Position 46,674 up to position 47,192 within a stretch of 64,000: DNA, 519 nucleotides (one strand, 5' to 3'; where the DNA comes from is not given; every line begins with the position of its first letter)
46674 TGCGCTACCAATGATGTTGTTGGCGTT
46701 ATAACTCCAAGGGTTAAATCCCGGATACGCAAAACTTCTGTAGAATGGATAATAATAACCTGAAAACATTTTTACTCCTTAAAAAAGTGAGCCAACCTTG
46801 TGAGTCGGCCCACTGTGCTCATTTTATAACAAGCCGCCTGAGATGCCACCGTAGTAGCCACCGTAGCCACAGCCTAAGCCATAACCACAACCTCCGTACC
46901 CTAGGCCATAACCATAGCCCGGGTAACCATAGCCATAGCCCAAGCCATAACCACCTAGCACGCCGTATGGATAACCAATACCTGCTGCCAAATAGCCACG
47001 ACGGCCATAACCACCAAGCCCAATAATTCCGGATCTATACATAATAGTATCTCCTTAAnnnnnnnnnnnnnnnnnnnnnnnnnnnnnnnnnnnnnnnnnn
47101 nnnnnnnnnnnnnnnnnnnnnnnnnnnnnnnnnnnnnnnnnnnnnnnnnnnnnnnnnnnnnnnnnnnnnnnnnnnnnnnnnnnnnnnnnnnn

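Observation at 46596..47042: Gly/Tyr low-complexity micro-protein with a perfect RBS (and adjacent Tyr-rich 57-aa ORF)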

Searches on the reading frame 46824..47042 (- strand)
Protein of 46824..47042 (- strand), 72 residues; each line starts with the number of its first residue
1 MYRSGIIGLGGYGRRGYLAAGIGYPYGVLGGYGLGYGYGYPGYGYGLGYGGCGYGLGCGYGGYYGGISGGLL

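Call 6: search_protein_families(library=pfam, proteins=[window:46824-47042:-], max_evalue=0.1)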
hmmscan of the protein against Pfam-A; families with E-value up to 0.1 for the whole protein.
window:46824-47042:- (72 aa): 0 families

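Call 8: search_protein_families(library=phrogs, proteins=[window:46824-47042:-], max_evalue=0.01)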
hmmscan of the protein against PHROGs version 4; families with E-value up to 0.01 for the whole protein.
window:46824-47042:- (72 aa): 0 families

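Call 13: find_homologous_proteins(query=window:46824-47042:-, max_evalue=0.01)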
Query window:46824-47042:- (72 aa): 14 proteins with E <= 0.01 among 1146 candidates.
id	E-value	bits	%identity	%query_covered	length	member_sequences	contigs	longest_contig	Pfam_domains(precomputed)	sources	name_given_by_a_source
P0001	7.3e-28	114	99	100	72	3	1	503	-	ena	-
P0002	2.1e-11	62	86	39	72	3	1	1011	-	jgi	-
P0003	7.7e-10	57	83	42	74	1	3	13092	-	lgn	-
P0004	1.3e-8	53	76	56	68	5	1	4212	-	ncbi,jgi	jgi:hypothetical protein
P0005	1.2e-7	50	79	39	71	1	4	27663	-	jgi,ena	-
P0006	2.4e-6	45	77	31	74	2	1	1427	-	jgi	jgi:hypothetical protein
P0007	5.2e-5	41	75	39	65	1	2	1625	-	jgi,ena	jgi:hypothetical protein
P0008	3.4e-4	39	73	42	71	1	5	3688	-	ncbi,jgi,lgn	jgi:hypothetical protein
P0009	4.3e-4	38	68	36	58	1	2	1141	-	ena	-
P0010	2.7e-3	36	67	38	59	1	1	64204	-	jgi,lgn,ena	-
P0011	3.2e-3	35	82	15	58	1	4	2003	-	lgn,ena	-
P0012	4.9e-3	35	73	29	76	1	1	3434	-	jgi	jgi:hypothetical protein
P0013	5.2e-3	35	73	36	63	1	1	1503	-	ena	-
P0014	7.8e-3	34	77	18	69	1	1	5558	-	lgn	-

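Call 15: find_encoding_contigs(protein=P0010, flank=6000, max_places=3)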
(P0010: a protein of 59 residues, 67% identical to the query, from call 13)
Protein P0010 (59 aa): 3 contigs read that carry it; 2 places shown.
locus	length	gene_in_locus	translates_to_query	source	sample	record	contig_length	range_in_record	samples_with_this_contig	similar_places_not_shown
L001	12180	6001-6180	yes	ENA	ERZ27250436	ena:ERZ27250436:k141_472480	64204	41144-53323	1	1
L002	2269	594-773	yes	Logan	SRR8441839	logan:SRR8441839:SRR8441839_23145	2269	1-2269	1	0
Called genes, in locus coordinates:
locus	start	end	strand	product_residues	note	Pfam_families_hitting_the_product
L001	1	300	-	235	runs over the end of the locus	-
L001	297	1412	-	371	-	PF01743:PolyA_pol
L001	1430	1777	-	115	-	-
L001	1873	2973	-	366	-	PF00497:SBP_bac_3, PF01476:LysM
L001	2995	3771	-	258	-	-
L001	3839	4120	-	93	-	-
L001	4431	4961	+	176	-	-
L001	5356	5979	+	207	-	-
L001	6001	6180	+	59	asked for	-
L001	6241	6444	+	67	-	-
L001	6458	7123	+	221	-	-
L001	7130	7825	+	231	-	-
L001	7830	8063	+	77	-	-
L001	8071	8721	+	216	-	-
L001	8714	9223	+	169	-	-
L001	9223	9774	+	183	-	-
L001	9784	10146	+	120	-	-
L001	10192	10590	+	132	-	-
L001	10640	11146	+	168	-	PF01391:Collagen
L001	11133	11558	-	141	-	PF08433:KTI12, PF13191:AAA_16 (weak), PF13238:AAA_18 (weak), PF13671:AAA_33, PF20720:nSTAND3 (faint)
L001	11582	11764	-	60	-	-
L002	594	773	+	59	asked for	-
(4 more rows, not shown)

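Call 16: find_encoding_contigs(protein=P0005, flank=6000, max_places=3)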
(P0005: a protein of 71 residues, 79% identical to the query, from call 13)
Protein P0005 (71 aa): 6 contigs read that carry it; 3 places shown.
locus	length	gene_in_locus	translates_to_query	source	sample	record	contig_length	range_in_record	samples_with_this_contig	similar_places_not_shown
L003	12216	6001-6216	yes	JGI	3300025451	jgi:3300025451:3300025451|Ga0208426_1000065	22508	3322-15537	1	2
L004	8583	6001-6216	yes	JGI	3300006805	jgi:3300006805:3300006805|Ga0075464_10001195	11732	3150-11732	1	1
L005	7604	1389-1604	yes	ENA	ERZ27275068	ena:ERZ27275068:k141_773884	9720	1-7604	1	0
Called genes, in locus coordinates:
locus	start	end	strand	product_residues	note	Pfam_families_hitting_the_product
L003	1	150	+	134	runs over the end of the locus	-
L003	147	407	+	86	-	-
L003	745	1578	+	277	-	PF02668:TauD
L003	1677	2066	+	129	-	-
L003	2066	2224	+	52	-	-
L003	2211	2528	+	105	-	-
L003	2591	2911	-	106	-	-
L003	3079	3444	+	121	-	PF01541:GIY-YIG (faint)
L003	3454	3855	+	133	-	-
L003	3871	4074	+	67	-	-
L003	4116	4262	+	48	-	-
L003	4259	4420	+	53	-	-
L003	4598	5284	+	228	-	PF00196:GerE, PF04545:Sigma70_r4 (weak), PF08281:Sigma70_r4_2 (weak)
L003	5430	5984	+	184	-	-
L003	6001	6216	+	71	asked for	-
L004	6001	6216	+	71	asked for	-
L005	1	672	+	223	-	?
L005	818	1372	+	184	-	-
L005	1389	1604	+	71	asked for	-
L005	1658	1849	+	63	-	-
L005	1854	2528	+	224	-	-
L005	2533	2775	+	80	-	-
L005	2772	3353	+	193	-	-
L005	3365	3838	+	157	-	-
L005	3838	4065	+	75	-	-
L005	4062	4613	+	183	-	-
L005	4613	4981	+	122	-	-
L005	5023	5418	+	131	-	-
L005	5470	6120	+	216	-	-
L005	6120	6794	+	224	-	PF00112:Peptidase_C1, PF13529:Peptidase_C39_2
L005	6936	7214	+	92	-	-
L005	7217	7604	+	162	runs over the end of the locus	-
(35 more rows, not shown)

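Call 24: find_related_loci(query=A2, collection=viral_contigs, flank=8000)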
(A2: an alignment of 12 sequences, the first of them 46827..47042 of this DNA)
Query A2 (72 aa) in viral_contigs; peptide patterns used: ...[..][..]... (x = any residue, [..] = any of these).
44 stretches matched a pattern; 6 encode a relative of the query (tblastn E <= 1e-3); 6 distinct loci.
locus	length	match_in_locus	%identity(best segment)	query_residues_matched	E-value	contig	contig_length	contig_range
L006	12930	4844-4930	83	1-29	1e-8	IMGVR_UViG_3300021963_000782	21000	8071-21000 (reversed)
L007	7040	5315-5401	79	1-29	2e-8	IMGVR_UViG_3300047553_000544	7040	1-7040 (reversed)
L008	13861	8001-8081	70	1-30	9e-7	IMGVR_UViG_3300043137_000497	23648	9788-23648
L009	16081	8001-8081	70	1-30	9e-7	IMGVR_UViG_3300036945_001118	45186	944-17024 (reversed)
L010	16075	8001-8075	73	1-26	2e-5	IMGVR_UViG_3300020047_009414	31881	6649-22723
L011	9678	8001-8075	73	1-26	2e-5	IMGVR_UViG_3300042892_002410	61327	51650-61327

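Call 31: search_solved_structures(query=window:46827-47042:-, max_evalue=1)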
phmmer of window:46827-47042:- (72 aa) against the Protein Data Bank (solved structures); distinct sequences matched with E-value up to 1: 0.

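Call 59: search_protein_families(library=ncbifam, proteins=[window:46827-47042:-], max_evalue=0.1)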
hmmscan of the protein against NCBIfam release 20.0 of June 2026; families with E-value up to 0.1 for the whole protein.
window:46827-47042:- (72 aa): 0 families

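Call 70: find_related_loci(query=A2, collection=genome_contigs, flank=5000)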
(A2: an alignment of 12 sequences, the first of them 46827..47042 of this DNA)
Query A2 (72 aa) in genome_contigs; peptide patterns used: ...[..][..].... (x = any residue, [..] = any of these).
35 stretches matched a pattern, but none encodes a relative of the query by tblastn (E <= 1e-3).

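Call 97: find_related_loci(query=A2, collection=metagenome_contigs, flank=2500)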
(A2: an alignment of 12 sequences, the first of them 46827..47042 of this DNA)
Query A2 (72 aa) in metagenome_contigs; peptide patterns used: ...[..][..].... (x = any residue, [..] = any of these).
161 stretches matched a pattern; 12 encode a relative of the query (tblastn E <= 1e-3); 12 distinct loci.
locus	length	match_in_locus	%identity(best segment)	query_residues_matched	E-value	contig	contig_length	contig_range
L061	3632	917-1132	100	1-72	4e-33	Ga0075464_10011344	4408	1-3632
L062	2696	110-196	83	1-29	5e-9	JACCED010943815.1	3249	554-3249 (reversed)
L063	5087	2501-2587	83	1-29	5e-9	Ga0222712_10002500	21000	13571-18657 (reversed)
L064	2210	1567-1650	79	1-28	4e-8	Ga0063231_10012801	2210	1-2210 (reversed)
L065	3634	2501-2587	76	1-29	7e-7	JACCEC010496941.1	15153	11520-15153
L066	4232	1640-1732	69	1-30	2e-6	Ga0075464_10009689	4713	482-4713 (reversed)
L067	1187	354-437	75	1-28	4e-6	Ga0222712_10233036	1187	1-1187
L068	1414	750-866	59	7-47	8e-6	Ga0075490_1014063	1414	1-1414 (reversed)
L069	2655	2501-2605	67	7-42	8e-6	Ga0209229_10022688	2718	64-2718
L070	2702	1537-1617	70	1-26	8e-6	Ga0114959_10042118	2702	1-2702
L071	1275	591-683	66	1-30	1e-5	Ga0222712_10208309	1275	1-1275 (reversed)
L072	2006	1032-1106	77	1-26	3e-5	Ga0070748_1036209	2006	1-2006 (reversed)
